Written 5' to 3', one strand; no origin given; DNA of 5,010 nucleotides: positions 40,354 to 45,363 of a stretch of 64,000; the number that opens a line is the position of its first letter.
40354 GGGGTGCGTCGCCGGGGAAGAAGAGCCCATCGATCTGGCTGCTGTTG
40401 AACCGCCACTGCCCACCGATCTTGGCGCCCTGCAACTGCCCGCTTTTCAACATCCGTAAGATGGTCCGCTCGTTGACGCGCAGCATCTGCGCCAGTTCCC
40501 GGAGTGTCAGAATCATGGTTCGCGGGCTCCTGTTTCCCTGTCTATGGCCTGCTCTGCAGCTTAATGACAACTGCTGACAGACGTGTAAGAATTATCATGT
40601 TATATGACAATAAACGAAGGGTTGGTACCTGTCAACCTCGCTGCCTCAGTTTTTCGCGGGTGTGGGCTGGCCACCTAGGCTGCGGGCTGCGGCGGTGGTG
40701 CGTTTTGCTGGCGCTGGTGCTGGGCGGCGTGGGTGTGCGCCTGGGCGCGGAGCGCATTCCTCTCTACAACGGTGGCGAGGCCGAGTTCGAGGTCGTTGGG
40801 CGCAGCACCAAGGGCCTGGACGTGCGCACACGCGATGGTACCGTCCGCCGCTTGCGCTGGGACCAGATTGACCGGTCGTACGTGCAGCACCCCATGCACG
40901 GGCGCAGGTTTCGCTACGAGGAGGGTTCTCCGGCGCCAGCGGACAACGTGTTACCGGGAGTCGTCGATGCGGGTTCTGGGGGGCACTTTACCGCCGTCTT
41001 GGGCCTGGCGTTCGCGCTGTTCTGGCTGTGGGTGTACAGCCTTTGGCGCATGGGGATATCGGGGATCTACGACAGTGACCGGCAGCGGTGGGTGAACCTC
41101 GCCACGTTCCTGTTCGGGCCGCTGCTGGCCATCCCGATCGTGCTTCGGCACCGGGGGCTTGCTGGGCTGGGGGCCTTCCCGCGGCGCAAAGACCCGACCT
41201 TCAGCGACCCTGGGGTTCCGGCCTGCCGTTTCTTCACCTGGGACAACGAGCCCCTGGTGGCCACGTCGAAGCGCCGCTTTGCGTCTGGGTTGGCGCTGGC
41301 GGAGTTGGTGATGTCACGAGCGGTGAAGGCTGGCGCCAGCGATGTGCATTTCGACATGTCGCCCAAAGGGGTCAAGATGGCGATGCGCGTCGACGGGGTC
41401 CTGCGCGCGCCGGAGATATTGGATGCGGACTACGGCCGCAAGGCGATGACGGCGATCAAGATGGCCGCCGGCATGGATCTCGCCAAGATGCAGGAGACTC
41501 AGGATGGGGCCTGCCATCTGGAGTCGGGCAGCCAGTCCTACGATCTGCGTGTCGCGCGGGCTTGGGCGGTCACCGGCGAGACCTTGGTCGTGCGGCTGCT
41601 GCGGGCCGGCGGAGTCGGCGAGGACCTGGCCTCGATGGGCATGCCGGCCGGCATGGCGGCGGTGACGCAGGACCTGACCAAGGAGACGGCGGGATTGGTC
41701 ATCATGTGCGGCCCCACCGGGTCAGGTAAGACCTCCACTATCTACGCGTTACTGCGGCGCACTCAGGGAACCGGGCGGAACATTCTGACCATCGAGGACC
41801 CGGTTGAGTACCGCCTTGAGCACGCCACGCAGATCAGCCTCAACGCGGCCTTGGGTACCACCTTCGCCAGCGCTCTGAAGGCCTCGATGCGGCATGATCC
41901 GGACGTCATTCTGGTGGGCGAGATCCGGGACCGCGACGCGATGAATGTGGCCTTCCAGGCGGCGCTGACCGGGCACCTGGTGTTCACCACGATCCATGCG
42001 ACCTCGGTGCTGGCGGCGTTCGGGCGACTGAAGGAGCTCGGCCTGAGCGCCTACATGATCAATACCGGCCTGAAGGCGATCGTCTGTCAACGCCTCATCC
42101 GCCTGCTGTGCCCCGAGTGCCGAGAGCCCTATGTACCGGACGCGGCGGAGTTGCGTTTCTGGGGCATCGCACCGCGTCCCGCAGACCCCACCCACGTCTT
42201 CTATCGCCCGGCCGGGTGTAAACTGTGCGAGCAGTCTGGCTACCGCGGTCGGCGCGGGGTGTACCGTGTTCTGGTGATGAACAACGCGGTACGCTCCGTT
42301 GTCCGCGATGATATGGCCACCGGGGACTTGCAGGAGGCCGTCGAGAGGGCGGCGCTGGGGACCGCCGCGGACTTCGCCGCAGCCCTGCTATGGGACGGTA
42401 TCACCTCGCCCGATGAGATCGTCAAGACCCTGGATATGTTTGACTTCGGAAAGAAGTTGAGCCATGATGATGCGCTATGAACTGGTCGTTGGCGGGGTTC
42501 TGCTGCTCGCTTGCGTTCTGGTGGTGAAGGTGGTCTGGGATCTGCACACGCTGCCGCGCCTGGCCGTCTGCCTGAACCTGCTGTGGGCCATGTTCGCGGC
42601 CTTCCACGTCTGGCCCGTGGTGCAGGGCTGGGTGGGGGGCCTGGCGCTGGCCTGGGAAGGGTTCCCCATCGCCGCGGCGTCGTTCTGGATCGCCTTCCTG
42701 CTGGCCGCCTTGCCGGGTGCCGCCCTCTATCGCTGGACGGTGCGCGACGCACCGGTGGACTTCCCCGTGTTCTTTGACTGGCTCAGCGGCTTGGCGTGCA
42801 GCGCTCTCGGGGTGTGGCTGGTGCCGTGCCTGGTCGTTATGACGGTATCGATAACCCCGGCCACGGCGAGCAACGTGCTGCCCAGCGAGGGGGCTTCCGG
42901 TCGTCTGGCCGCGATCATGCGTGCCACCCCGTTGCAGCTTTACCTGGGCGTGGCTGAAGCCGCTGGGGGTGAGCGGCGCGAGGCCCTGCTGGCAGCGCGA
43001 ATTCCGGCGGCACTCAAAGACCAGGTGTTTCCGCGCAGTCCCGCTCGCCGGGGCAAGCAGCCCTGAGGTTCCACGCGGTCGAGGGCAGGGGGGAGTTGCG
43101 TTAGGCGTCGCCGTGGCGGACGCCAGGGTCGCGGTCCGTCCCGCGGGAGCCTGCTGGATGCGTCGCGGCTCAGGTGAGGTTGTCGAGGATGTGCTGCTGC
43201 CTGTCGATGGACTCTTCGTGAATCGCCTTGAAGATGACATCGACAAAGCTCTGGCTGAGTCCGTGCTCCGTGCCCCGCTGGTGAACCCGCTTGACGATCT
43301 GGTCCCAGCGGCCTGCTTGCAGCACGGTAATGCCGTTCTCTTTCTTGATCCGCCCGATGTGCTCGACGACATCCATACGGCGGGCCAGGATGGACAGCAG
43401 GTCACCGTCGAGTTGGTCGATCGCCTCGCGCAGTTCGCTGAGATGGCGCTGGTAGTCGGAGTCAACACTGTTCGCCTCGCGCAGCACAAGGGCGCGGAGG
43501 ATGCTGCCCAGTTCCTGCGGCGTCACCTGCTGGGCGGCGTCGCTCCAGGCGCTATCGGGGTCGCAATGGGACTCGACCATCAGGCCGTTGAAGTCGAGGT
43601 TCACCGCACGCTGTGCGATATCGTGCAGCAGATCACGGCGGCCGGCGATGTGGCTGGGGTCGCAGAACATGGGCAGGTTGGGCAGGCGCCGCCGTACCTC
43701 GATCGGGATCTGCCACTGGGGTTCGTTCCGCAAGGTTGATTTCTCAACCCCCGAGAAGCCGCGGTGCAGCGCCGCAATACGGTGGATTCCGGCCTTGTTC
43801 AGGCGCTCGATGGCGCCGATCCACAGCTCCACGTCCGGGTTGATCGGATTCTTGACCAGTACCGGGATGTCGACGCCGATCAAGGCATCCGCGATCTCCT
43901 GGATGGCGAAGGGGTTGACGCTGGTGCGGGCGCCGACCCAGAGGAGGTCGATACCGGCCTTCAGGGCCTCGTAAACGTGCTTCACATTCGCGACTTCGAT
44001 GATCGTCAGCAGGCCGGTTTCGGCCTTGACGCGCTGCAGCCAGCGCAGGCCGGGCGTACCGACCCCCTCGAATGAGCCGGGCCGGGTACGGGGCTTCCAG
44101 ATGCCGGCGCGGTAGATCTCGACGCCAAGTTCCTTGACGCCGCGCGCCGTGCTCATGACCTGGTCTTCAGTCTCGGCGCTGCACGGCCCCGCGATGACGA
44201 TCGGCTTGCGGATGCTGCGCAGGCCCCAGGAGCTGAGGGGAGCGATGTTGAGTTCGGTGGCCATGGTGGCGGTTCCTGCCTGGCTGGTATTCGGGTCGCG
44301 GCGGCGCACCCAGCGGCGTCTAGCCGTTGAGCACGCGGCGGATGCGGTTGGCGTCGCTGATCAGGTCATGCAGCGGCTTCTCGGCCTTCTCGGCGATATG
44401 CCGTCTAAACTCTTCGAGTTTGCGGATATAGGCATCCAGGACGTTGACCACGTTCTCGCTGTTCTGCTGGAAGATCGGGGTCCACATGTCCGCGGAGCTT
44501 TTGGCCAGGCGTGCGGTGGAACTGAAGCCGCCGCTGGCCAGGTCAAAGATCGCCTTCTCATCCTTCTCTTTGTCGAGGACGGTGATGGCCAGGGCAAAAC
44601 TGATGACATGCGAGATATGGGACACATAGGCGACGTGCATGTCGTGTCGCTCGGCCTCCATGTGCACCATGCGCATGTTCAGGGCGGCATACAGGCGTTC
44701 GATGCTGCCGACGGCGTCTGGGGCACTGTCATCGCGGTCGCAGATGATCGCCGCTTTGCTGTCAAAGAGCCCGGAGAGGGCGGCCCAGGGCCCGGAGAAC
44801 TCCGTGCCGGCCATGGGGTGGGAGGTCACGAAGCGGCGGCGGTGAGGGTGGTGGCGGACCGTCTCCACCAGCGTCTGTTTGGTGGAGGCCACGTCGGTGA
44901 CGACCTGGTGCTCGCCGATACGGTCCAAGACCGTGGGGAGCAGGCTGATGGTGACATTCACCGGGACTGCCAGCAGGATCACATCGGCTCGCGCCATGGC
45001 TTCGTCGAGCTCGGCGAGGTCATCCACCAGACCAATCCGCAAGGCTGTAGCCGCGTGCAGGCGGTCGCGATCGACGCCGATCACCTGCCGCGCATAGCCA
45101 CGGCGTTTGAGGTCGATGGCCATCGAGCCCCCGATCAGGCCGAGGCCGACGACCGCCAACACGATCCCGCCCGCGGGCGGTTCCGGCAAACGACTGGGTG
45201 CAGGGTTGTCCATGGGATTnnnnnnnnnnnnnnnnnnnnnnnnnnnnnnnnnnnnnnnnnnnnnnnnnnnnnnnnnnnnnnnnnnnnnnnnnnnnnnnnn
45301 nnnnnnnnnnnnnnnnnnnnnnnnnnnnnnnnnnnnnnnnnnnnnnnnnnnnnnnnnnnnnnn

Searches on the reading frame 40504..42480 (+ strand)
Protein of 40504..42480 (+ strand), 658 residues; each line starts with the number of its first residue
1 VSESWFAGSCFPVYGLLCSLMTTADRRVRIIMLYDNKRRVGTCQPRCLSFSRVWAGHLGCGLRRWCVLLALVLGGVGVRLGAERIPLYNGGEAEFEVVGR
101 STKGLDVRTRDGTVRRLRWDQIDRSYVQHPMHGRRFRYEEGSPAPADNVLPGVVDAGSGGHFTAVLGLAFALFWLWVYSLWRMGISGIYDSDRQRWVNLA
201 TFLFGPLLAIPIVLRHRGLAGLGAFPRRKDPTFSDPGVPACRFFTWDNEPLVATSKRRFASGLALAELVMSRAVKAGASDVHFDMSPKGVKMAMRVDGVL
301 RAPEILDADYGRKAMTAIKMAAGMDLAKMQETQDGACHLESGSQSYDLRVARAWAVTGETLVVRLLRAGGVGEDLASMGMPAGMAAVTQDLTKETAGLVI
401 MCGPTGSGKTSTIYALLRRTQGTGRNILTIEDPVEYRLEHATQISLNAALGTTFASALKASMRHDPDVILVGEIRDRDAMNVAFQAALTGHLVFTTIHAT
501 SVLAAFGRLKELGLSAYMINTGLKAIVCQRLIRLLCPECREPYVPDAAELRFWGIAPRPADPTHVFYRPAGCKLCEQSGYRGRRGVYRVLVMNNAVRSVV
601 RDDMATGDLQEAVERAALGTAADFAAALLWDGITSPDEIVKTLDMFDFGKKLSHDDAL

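Call 3: search_protein_families(library=pfam, proteins=[window:40504-42480:+])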
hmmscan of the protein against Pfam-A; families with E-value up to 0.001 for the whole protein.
window:40504-42480:+ (658 aa): 1 family
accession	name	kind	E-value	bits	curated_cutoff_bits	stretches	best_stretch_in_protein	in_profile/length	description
PF00437.27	T2SSE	-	1.7e-89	300.5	24.9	1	267-639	13-368/370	Type II/IV secretion system protein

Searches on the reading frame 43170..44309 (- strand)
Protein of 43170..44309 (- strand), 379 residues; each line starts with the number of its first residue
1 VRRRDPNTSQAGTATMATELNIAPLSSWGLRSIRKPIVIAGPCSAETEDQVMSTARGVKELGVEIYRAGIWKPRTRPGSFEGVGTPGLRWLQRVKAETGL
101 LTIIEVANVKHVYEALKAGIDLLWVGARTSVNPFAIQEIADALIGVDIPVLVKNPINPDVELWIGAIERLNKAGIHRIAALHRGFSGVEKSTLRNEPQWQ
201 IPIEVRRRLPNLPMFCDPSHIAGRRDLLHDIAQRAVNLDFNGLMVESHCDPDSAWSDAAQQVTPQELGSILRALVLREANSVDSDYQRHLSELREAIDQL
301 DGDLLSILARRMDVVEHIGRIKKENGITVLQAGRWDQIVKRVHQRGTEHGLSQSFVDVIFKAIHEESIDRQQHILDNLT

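Call 3: search_protein_families(library=pfam, proteins=[window:43170-44309:-])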
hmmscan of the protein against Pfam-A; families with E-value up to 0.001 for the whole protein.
window:43170-44309:- (379 aa): 2 families
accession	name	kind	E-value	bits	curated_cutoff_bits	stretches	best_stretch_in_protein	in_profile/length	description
PF00793.26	DAHP_synth_1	-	3.8e-36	124.8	25.5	1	35-272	17-259/270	DAHP synthetase I family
PF01817.26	CM_2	-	4e-23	81.9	27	1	293-372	1-80/80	Chorismate mutase type II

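Call 58: search_protein_families(library=ncbifam, proteins=[window:43170-44309:-], max_evalue=0.01)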
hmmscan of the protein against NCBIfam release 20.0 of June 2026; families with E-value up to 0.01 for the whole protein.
window:43170-44309:- (379 aa): 28 families (the best 25 are shown)
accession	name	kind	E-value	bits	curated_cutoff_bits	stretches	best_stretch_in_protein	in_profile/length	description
NF006421.0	PRK08673.1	subfamily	1.7e-54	185.3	335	1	34-273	93-325/338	3-deoxy-7-phosphoheptulonate synthase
NF009239.0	PRK12595.1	equivalog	5.9e-54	183.4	279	2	35-274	118-350/360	bifunctional 3-deoxy-7-phosphoheptulonate synthase/chorismate mutase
TIGR01361.1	DAHP_synth_Bsub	equivalog_domain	2.8e-52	177.7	267.75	1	35-272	25-255/260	3-deoxy-7-phosphoheptulonate synthase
NF009933.0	PRK13396.1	subfamily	2.1e-38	132.2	486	1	37-275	103-335/352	3-deoxy-7-phosphoheptulonate synthase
NF041229.1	BagF_FevY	exception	7.1e-38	130.6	700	1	36-272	91-323/340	phospho-2-dehydro-3-deoxyheptonate aldolase BagF/FevY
TIGR01362.1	KDO8P_synth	equivalog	2.6e-15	56.3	314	2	222-275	197-250/258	3-deoxy-8-phosphooctulonate synthase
NF003543.0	PRK05198.1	equivalog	1.2e-14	54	242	2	222-275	212-265/273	3-deoxy-8-phosphooctulonate synthase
TIGR01791.2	CM_archaeal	equivalog_domain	5.3e-14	52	66.95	1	290-371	1-82/83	chorismate mutase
TIGR01803.1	CM-like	subfamily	1e-12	48.1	73.35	1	290-370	1-81/82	chorismate mutase family protein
NF008400.0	PRK11199.1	equivalog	1.4e-12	47.3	273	1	288-372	3-87/374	bifunctional chorismate mutase/prephenate dehydrogenase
TIGR01805.1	CM_mono_grmpos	equivalog_domain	2e-10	40.8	71.2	1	290-349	1-60/81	chorismate mutase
NF004925.0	PRK06285.1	equivalog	2.1e-10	40.6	77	1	286-377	5-96/99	chorismate mutase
TIGR01808.1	CM_M_hiGC-arch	equivalog_domain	2.2e-09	37.3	52.15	1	290-348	2-60/74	chorismate mutase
NF006691.0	PRK09239.1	equivalog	2.3e-09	37.3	120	1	282-377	4-99/108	chorismate mutase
TIGR01797.1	CM_P_1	equivalog_domain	6.7e-09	35.8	73.7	1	290-372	1-83/83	chorismate mutase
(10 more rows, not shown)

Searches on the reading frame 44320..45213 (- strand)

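Call 3: search_protein_families(library=pfam, proteins=[window:44320-45213:-])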
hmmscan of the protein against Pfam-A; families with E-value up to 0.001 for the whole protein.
window:44320-45213:- (297 aa): 5 families
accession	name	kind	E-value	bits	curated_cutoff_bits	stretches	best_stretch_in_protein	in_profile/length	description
PF02153.23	PDH_N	-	8.5e-35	120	26.5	1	32-183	2-153/154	Prephenate dehydrogenase, nucleotide-binding domain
PF20463.3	PDH_C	-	4.4e-23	82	22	1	187-284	2-99/102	Prephenate dehydrogenase, dimerization domain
PF03807.23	F420_oxidored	-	5.5e-08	33.7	21.6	1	19-109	2-92/94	NADP oxidoreductase coenzyme F420-dependent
PF03446.21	NAD_binding_2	-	1.5e-06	28.8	21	1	19-120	2-104/161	NAD binding domain of 6-phosphogluconate dehydrogenase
PF02826.25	2-Hacid_dh_C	-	9.1e-06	25.6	25.1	1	17-86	37-102/178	D-isomer specific 2-hydroxyacid dehydrogenase, NAD binding domain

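Call 58: search_protein_families(library=ncbifam, proteins=[window:44320-45213:-], max_evalue=0.01)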
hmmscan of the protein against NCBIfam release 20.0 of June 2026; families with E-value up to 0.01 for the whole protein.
window:44320-45213:- (297 aa): 23 families
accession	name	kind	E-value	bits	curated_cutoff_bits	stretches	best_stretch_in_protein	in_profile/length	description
NF006307.0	PRK08507.1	equivalog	5.4e-103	343.9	295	1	19-295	3-275/275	prephenate dehydrogenase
NF011381.1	PRK14806.1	equivalog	1.8e-64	218.3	902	1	19-293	6-282/733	bifunctional prephenate dehydrogenase/3-phosphoshikimate 1-carboxyvinyltransferase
NF005107.0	PRK06545.1-5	equivalog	1.1e-57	195.7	414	1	20-295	6-284/367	prephenate dehydrogenase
NF005650.0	PRK07417.1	equivalog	2.7e-54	184.3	290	1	20-293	5-276/281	prephenate/arogenate dehydrogenase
NF005694.0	PRK07502.1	equivalog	3.6e-53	180.8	409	1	19-294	9-287/310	prephenate/arogenate dehydrogenase family protein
NF005105.0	PRK06545.1-3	equivalog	4.7e-48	163.9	524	1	20-295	6-285/367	prephenate dehydrogenase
NF005111.0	PRK06545.2-3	equivalog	1.5e-44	152.5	344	1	20-274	17-266/371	prephenate dehydrogenase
NF005106.0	PRK06545.1-4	equivalog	1.2e-42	146.5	569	1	21-295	6-283/363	prephenate dehydrogenase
NF005108.0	PRK06545.1-6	equivalog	6.8e-41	140.4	327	1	19-292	13-281/321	prephenate dehydrogenase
NF005112.0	PRK06545.2-4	subfamily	4.6e-37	127.9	294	1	20-285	6-266/356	prephenate dehydrogenase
NF005104.0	PRK06545.1-1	equivalog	1.5e-33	116.4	713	1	20-293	6-281/366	prephenate dehydrogenase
NF005110.0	PRK06545.2-2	equivalog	8e-31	107.6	385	1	11-269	66-319/423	prephenate dehydrogenase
NF005109.0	PRK06545.2-1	equivalog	1.1e-28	100.4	397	1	21-269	6-245/361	prephenate dehydrogenase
NF005113.0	PRK06545.2-5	equivalog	4.2e-24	85.2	497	2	20-159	4-138/378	prephenate dehydrogenase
NF006409.0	PRK08655.1-3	equivalog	1.9e-14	53.9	310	1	21-286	6-261/290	prephenate dehydrogenase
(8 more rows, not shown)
